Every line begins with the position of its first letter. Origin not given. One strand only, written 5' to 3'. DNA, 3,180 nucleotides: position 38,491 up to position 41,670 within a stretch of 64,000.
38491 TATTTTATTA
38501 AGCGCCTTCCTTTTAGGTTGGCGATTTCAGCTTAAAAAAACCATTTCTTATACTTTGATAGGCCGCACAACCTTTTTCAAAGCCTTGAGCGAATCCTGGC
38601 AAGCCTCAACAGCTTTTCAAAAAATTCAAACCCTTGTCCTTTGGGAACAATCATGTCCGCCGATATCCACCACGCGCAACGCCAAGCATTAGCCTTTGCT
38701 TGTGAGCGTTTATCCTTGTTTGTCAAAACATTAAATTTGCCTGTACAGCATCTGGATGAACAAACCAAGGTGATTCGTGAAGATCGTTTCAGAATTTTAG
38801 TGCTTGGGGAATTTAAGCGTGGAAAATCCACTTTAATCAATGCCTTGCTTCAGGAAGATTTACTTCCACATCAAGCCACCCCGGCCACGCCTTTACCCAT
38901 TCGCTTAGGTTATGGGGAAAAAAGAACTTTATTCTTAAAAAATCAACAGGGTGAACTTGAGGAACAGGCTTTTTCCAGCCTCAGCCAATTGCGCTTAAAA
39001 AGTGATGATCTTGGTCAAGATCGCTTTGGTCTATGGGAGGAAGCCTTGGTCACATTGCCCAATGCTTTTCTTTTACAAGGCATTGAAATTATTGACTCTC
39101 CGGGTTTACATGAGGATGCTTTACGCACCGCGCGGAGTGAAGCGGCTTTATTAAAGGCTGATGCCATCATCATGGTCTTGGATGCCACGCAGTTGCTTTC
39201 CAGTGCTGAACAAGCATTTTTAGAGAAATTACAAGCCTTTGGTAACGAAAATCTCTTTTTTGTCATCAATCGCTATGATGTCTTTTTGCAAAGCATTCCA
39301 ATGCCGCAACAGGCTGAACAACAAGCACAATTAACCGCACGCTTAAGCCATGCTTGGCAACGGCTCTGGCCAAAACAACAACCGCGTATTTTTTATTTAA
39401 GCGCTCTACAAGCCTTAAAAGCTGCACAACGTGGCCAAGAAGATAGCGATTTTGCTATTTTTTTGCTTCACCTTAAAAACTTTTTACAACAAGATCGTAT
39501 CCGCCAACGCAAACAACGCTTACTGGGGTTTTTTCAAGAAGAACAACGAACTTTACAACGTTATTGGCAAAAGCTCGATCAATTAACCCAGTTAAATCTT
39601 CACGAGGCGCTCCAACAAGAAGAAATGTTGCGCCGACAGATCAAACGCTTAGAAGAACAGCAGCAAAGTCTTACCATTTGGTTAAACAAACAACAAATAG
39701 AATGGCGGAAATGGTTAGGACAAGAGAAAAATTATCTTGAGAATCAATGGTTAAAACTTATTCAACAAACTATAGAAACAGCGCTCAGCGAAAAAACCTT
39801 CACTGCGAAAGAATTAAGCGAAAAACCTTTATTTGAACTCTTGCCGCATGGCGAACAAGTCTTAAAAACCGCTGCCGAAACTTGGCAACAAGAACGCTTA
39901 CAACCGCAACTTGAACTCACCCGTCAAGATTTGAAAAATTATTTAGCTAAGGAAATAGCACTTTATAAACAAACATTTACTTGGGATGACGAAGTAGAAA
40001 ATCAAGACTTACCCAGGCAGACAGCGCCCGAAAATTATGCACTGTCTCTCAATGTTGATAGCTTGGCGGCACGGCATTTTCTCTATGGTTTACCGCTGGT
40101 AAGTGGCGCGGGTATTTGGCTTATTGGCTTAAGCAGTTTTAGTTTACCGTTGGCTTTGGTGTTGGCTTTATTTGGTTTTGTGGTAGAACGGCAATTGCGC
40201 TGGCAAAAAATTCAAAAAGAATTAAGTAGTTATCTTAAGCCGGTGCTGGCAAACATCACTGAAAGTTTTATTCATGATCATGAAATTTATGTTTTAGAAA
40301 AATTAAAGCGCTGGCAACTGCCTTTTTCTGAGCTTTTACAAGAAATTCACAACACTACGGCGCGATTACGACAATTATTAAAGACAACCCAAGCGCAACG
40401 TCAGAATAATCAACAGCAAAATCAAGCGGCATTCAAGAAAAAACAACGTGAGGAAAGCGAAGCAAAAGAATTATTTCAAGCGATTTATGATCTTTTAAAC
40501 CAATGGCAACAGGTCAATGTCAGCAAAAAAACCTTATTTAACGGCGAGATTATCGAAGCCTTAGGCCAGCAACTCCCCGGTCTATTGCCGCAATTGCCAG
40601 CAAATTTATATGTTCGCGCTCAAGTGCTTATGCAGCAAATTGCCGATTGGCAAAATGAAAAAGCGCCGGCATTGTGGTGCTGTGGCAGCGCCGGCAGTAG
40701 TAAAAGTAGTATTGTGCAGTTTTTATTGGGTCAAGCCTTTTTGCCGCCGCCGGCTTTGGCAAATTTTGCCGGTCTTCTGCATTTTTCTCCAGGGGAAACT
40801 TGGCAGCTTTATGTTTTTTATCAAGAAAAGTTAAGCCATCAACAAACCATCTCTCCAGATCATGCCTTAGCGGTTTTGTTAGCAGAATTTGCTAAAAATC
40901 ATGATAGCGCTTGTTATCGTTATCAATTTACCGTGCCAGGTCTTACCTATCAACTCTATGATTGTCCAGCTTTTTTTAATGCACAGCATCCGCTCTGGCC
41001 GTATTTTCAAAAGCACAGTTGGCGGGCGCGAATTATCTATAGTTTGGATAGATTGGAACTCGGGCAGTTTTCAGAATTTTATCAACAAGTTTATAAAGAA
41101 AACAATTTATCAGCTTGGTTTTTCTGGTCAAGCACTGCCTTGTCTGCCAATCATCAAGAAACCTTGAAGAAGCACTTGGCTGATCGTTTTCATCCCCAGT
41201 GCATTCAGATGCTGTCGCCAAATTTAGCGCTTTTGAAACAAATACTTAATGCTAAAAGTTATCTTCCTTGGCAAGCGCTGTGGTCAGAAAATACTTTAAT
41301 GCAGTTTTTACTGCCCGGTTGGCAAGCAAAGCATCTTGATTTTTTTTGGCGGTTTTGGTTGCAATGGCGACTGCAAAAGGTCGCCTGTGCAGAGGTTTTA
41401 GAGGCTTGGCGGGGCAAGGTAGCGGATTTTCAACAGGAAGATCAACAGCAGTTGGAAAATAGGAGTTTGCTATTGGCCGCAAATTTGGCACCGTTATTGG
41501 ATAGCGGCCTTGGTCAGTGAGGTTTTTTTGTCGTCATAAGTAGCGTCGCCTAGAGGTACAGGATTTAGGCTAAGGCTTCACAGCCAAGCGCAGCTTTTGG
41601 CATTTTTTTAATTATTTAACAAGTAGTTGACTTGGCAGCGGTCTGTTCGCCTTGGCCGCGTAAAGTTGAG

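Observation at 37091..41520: Three-gene membrane module: B-box zinc-finger protein, 379-aa anchored protein and a 959-aa dynamin-like GTPase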

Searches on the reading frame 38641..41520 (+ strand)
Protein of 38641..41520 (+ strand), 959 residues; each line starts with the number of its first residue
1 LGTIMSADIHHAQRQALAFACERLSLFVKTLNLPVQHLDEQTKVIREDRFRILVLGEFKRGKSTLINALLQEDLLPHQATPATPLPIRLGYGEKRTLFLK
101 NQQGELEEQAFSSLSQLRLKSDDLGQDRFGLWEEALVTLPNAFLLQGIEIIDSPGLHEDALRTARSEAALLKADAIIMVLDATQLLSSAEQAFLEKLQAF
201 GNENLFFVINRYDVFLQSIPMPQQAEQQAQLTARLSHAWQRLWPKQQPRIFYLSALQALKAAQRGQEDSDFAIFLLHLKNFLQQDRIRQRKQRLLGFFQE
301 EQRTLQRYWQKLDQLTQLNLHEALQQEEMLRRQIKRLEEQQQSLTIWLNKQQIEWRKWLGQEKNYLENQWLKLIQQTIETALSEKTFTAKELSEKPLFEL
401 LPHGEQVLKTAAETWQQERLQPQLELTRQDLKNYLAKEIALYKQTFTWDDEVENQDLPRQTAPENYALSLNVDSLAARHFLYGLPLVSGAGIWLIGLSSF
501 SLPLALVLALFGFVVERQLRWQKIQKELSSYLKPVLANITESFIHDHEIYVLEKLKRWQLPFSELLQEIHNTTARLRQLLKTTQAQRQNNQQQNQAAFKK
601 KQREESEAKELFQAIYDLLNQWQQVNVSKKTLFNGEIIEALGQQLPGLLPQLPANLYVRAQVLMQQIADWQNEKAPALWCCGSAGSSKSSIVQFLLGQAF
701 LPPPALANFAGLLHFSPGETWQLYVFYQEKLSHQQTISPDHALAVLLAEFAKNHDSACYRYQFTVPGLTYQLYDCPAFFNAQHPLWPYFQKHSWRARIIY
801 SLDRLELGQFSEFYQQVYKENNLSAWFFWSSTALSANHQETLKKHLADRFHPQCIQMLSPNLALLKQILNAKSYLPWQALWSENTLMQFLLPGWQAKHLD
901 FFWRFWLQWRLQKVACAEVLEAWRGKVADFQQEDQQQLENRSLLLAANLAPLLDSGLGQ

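Call 3: search_protein_families(library=pfam, proteins=[window:38641-41520:+], max_evalue=0.1)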
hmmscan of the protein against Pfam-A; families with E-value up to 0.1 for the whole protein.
window:38641-41520:+ (959 aa): 10 families
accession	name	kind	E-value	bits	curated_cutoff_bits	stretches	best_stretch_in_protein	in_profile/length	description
PF00350.29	Dynamin_N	-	3.7e-26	92.6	27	1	52-211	1-167/168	Dynamin family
PF01926.29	MMR_HSR1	-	1.9e-08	34.9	21.9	1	51-210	1-112/113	50S ribosome-binding GTPase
PF00009.33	GTP_EFTU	-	2.1e-05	24.6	26.5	1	51-259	5-173/188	Elongation factor Tu GTP binding domain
PF01877.22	RNA_binding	-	0.0085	16.8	26.9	1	278-353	21-100/120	RNA binding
PF00735.24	Septin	-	0.0085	15.8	26.2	1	49-81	4-36/280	Septin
PF04548.22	AIG1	-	0.015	15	27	0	147-207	50-118/212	AIG1 family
PF03193.22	RsgA_GTPase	-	0.028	14.7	30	0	52-73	109-130/174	RsgA GTPase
PF24883.2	NPHP3_N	-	0.031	14.9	24.8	1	665-756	10-85/164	Nephrocystin 3, N-terminal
PF13401.12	AAA_22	-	0.075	13.8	27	0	52-208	8-118/130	AAA domain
PF13555.12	AAA_29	-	0.085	13.1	27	0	42-70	16-43/61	P-loop containing region of AAA domain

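Call 4: search_protein_families(library=ncbifam, proteins=[window:38641-41520:+], max_evalue=0.1)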
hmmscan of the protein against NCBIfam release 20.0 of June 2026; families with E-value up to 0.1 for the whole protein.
window:38641-41520:+ (959 aa): 12 families
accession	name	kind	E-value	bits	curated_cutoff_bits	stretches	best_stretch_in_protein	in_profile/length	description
TIGR03594.1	GTPase_EngA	equivalog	1.3e-08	34.3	306.7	2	148-215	50-121/432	ribosome biogenesis GTPase Der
NF052648.1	DynmDynABac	equivalog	1.3e-07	29.8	1600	2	36-83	597-644/1187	dynamin GTPase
TIGR03918.1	GTP_HydF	equivalog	3e-07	29.6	325.55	1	148-225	58-138/392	[FeFe] hydrogenase H-cluster maturation GTPase HydF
TIGR00231.1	small_GTP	domain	6.2e-07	29.3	42.5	1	49-213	3-123/164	GTP-binding protein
NF000908.1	PRK00089.1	equivalog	1.4e-05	24.6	237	1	150-221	55-129/291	GTPase Era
TIGR03596.1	GTPase_YlqF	equivalog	0.00021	20.8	208.2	1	39-82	108-151/276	ribosome biogenesis GTPase YlqF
NF003077.0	PRK04000.1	equivalog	0.00054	19.2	315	1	49-215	9-152/412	translation initiation factor IF-2 subunit gamma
TIGR03680.1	eif2g_arch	equivalog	0.0016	17.7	514.5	1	52-215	8-148/407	translation initiation factor IF-2 subunit gamma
TIGR00450.1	mnmE_trmE_thdF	equivalog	0.014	14.5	252.6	1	148-227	259-341/446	tRNA uridine-5-carboxymethylaminomethyl(34) synthesis GTPase MnmE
TIGR03597.1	GTPase_YqeH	equivalog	0.014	14.5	297.4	0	35-73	142-179/361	ribosome biogenesis GTPase YqeH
NF003661.0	PRK05291.1-3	equivalog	0.063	12.6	380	0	40-73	208-240/448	tRNA uridine-5-carboxymethylaminomethyl(34) synthesis GTPase MnmE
TIGR03598.1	GTPase_YsxC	equivalog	0.085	12.5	124.45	0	41-73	10-42/186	ribosome biogenesis GTP-binding protein YihA/YsxC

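Call 5: search_protein_families(library=padloc, proteins=[window:38641-41520:+], max_evalue=0.1)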
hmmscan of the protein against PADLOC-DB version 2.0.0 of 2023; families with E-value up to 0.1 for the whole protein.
window:38641-41520:+ (959 aa): 3 families
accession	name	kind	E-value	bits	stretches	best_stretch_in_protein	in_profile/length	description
PDLC03839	LeoA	-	1.3e-13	48.9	2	146-606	103-547/559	-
PDLC03841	LeoBC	-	7.7e-12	43.1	1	15-604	47-579/601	-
PDLC04140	mad8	-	0.0029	15.2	1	52-349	30-232/314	mads_8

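Call 6: find_homologous_proteins(query=window:38641-41520:+, max_evalue=0.001)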
Query window:38641-41520:+ (959 aa): 530 proteins with E <= 0.001 among 8000 candidates; the best 120 are listed.
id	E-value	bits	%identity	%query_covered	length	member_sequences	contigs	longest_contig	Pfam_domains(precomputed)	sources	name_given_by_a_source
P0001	0.0e+0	2135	100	100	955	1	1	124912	PF01926.30,PF00350.30,PF00009.34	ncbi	-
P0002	0.0e+0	1369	68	99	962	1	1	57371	PF01926.30,PF00350.30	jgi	jgi:GTPase SAR1 family protein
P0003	8.1e-41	158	31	44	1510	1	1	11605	PF01926.30,PF00350.30,PF21808.3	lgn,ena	-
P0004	3.4e-34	136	29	52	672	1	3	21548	PF01926.30,PF00350.30,PF21808.3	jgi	jgi:hypothetical protein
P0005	8.0e-34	135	31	35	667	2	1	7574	PF01926.30,PF00350.30,PF21808.3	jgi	jgi:phosphohistidine phosphatase SixA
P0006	1.2e-33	134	32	35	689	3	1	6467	PF01926.30,PF00350.30,PF00009.34,PF21808.3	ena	-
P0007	8.4e-32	128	28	44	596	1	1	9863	PF01926.30,PF00350.30,PF21808.3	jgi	jgi:GTPase SAR1 family protein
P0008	8.5e-32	128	33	35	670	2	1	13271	PF01926.30,PF00350.30,PF21808.3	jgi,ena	-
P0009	8.9e-32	128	34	32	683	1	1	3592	PF01926.30,PF00350.30,PF21808.3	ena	-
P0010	8.0e-30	122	33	32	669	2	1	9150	PF01926.30,PF00350.30,PF00009.34,PF21808.3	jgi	jgi:GTPase SAR1 family protein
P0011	1.1e-29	121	33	32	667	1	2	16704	PF01926.30,PF00350.30,PF21808.3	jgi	-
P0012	2.1e-29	120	32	33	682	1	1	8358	PF01926.30,PF00350.30,PF21808.3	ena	-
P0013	1.5e-28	117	36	29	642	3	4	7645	PF01926.30,PF00350.30,PF21808.3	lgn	-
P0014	3.9e-28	116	38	25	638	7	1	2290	PF01926.30,PF00350.30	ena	-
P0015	5.5e-28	116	26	56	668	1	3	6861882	PF01926.30,PF00350.30,PF21808.3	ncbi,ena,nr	ncbi:MAG: dynamin family protein [Gloeotrichia echinulata CP02]|nr:dynamin family protein [Gloeotric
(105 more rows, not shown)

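Call 8: find_encoding_contigs(protein=P0002, flank=10000, max_places=4)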
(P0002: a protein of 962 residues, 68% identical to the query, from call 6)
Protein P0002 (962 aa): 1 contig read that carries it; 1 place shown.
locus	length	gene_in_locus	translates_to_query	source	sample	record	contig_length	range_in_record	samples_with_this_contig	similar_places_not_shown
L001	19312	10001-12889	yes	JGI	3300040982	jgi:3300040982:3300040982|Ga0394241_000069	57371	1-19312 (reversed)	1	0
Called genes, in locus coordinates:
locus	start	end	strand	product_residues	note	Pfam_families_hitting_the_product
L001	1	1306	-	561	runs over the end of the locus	PF01145:Band_7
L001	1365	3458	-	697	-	PF00009:GTP_EFTU, PF22042:EF-G_D2, PF03144:GTP_EFTU_D2, PF14492:EFG_III, PF03764:EFG_IV, PF00679:EFG_C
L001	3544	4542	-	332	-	PF00316:FBPase, PF18913:FBPase_C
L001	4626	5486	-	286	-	PF13489:Methyltransf_23 (weak), PF13847:Methyltransf_31 (weak), PF08241:Methyltransf_11, PF08242:Methyltransf_12 (weak), PF13649:Methyltransf_25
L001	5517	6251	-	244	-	PF00561:Abhydrolase_1, PF12697:Abhydrolase_6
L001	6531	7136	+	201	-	PF02660:G3P_acyltransf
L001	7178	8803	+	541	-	PF08239:SH3_3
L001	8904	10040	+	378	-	-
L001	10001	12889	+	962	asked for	PF00350:Dynamin_N, PF01926:MMR_HSR1 (weak)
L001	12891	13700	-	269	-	-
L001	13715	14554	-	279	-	-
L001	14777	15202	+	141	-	PF00334:NDK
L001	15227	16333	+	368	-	PF21016:RlmN_N, PF04055:Radical_SAM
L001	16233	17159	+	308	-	PF12569:NatA_aux_su, PF13424:TPR_12 (weak), PF13432:TPR_16 (weak), PF00515:TPR_1 (weak), PF07719:TPR_2 (weak), PF13181:TPR_8 (weak), PF13432:TPR_16 (weak), PF14559:TPR_19, +13 more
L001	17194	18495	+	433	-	PF00152:tRNA-synt_2 (faint), PF13393:tRNA-synt_His, PF00587:tRNA-synt_2b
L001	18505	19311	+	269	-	?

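Call 9: find_encoding_contigs(protein=P0001, flank=10000, max_places=3)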
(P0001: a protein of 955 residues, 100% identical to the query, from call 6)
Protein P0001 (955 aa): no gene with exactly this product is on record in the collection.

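Call 24: find_related_loci(query=A1, collection=genome_contigs, flank=10000)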
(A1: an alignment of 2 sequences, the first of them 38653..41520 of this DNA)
Query A1 (955 aa) in genome_contigs; peptide patterns used: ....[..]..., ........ (x = any residue, [..] = any of these).
599 stretches matched a pattern (row limit reached: there are more); 568 encode a relative of the query (tblastn E <= 1e-3); the best 80 are kept; 80 distinct loci.
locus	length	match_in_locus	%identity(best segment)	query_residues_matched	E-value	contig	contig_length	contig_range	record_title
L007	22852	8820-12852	35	41-287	1e-33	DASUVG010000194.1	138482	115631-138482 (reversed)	MAG TPA_asm: Longimicrobium sp. isolate SMAG_U1809 k141_710343, whole genome shotgun sequence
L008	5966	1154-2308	28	44-421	9e-33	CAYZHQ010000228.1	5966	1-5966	MAG TPA_asm: uncultured Pirellulaceae bacterium isolate binchicken_co13_449 genome assembly, contig: NODE_22721_length_5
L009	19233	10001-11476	26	44-515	5e-30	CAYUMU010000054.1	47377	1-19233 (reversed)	MAG TPA_asm: uncultured Pirellulales bacterium isolate SRP344714_co2_122 genome assembly, contig: NODE_1748_length_47377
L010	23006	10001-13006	29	7-432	3e-30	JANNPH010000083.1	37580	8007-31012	MAG: Gloeobacteraceae cyanobacterium SOY_34_metabat_159 SOY_34_k141_1258327, whole genome shotgun sequence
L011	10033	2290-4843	33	41-284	1e-29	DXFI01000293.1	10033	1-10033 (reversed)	MAG TPA_asm: Candidatus Desulfovibrio intestinigallinarum isolate ChiHecec3B27-2601 ChiHecec3B27__C411646_L10033_SAMN080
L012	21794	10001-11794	25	41-619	1e-29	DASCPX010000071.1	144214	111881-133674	MAG TPA_asm: Myxococcota bacterium isolate Fu_MAG_56 c_000000589811, whole genome shotgun sequence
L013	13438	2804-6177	35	15-303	9e-29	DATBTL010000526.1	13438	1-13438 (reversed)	MAG TPA_asm: Chloroflexota bacterium isolate SMAG_U4183 k141_2149528, whole genome shotgun sequence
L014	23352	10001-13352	35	6-257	9e-29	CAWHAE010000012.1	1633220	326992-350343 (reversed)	MAG: uncultured bacterium isolate MFD01476.bin.2.180 genome assembly, contig: contig_30338, whole genome shotgun sequenc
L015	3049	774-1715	33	33-306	1e-28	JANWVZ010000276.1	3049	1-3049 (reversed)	MAG: Gemmatales bacterium isolate SKYG129 NODE_276_length_3049_cov_3.359017, whole genome shotgun sequence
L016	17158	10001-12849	32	19-282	3e-28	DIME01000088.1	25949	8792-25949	MAG TPA_asm: Candidatus Accumulibacter vicinus isolate UBA5574 UBA5574_contig_717, whole genome shotgun sequence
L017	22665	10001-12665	32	22-284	4e-28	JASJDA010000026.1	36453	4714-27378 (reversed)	MAG: Prochloraceae cyanobacterium isolate MO_167.B51 MO_167.c_475, whole genome shotgun sequence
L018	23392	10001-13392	28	20-418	6e-28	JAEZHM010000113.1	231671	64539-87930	MAG: Bacillota bacterium isolate OH_CDB_136 k127_355867, whole genome shotgun sequence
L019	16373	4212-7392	29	32-418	6e-28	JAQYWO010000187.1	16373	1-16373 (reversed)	MAG: Rhizonema sp. PD37 Dictyo3444_NODE_190_length_16373_cov_16.6107, whole genome shotgun sequence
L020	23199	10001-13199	28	46-420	2e-27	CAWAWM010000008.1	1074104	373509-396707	MAG: uncultured Actinomycetes bacterium isolate MFD05580.bin.1.113 genome assembly, contig: contig_31692, whole genome s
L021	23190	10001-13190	28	27-509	8e-28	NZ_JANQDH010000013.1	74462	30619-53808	Chrysosporum bergii ANA360D k141_11936, whole genome shotgun sequence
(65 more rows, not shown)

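Call 36: search_solved_structures(query=window:38653-41520:+, max_evalue=0.01, show_alignments=1)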
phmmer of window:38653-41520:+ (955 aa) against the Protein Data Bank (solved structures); distinct sequences matched with E-value up to 0.01: 16.
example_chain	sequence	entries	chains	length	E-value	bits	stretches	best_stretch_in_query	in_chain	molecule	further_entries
2j68_A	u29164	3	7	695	1.2e-22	82.9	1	31-283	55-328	BACTERIAL DYNAMIN-LIKE PROTEIN | DYNAMIN FAMILY PROTEIN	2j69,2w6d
6jfk_A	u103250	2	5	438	1.6e-08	36.1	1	39-262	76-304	Mitofusin-2,cDNA FLJ57997, highly similar to Transmembrane GTPase MFN2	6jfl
6jfm_A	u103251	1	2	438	1.1e-07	33.4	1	39-262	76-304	Mitofusin-2,Mitofusin-2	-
9kfd_A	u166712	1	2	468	3.9e-07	31.5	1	143-211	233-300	Mitofusin FZO1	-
9kff_A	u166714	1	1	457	4.2e-07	31.5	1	143-211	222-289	Mitofusin FZO1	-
9kfe_A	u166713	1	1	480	5.9e-07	31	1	143-211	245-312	Mitofusin FZO1,Mitofusin FZO1,Fzo1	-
5goe_A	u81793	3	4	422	1.7e-06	29.4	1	40-268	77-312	Mitofusin-1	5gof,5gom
5gnt_A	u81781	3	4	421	2.5e-06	28.9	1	40-260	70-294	Mitofusin-1 | Mitofusin-1,Mitofusin-1 fusion protein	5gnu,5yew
5go4_A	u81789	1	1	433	2.6e-06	28.8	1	40-260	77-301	Mitofusin-1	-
6j72_A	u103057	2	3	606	3e-06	28.7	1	40-192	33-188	Isoniazid inducible gene protein IniA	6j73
5owv_C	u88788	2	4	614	4.5e-06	28.1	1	43-210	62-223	GTP-binding protein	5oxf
5yew_A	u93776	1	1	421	9.9e-06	26.9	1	40-260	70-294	Mitofusin-1,Mitofusin-1 fusion protein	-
5gnr_A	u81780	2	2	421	1.7e-05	26.2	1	40-260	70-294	Mitofusin-1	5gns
9em9_A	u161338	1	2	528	0.00055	21.1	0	44-120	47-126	Slr0869 protein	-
7zw6_A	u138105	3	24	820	0.0018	19.5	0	44-120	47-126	Slr0869 protein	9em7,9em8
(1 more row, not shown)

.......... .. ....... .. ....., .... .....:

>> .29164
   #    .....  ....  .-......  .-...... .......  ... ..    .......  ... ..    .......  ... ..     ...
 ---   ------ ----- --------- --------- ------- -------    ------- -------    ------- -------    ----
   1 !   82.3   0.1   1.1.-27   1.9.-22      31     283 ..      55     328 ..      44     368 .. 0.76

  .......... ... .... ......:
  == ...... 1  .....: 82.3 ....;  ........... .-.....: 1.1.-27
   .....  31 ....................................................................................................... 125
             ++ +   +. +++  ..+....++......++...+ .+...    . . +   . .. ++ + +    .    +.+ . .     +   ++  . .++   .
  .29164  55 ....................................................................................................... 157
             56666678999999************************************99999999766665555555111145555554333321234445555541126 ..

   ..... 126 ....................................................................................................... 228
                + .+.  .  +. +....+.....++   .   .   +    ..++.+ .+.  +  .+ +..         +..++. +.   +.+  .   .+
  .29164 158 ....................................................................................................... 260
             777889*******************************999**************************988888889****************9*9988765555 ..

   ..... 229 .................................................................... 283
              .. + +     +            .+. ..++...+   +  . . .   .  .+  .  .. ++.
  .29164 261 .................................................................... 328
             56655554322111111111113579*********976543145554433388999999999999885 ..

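Call 45: predict_structure(alignment_id=A2)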
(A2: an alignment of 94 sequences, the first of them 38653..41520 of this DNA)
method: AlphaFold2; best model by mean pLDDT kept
length: 955 residues; sequences in the alignment: 94
mean_pLDDT: 71.7   pTM: 0.63
mean pLDDT of the five models: 71.7, 69.3, 69.0, 68.5, 67.9
residues with pLDDT >= 90: 349; 70-90: 208; 50-70: 125; < 50: 273
segments of 3 or more residues with pLDDT < 50: 449-451, 453-465, 467-497, 506-511, 669-716, 750-753, 762-891, 893-896, 898-916, 952-955
pLDDT, mean of each block of 10 residues (from residue 1): 77 96 95 93 94 93 97 78 96 94 95 66 79 96 94 83 90 96 91 87 97 96 94 92 93 97 96 91 88 93 92 88 92 95 94 94 92 86 67 75 89 93 92 91 59 46 47 46 45 47 50 68 84 87 86 87 91 90 79 92 97 92 64 71 73 68 62 29 35 30 26 50 56 59 55 53 45 35 35 33 43 41 30 43 38 37 39 43 42 49 41 45 59 71 64 44
secondary structure, 60 per line:
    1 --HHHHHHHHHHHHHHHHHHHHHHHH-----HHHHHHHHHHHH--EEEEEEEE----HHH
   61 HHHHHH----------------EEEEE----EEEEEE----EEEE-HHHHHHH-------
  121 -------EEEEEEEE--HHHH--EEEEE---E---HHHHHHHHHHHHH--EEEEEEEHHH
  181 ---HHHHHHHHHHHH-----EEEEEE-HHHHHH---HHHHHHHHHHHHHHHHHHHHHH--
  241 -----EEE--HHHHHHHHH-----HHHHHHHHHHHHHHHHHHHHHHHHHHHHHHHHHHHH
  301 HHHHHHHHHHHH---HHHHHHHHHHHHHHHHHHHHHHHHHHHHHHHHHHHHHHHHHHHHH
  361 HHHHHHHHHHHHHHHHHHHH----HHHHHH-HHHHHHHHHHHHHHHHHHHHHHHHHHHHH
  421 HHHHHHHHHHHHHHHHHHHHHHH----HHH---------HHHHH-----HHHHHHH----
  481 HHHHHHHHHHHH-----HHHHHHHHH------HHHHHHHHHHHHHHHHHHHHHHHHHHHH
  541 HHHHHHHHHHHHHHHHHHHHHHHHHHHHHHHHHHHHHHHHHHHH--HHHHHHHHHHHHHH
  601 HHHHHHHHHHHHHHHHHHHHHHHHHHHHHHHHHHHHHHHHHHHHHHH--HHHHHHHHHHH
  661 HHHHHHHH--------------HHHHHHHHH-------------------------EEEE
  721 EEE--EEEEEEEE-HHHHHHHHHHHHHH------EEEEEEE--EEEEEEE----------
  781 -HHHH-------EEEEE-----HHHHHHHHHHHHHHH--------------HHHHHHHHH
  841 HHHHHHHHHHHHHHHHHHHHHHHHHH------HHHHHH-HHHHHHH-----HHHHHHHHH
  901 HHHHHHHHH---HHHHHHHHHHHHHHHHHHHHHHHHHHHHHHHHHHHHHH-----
elements in order (helices of 4 or more, strands of 3 or more residues): H3-26 H32-43 E46-53 H58-66 E83-87 E92-97 E102-105 H107-113 E128-135 H138-141 E144-148 H156-168 E171-177 H184-195 E201-206 H208-213 H217-238 E246-248 H251-259 H265-312 H316-380 H385-390 H392-443 H460-464 H470-476 H481-492 H498-506 H513-584 H587-647 H650-668 H683-691 E717-723 E726-733 H735-748 E755-761 E764-770 H782-785 E793-797 H803-817 H832-866 H873-878 H880-886 H892-909 H913-950
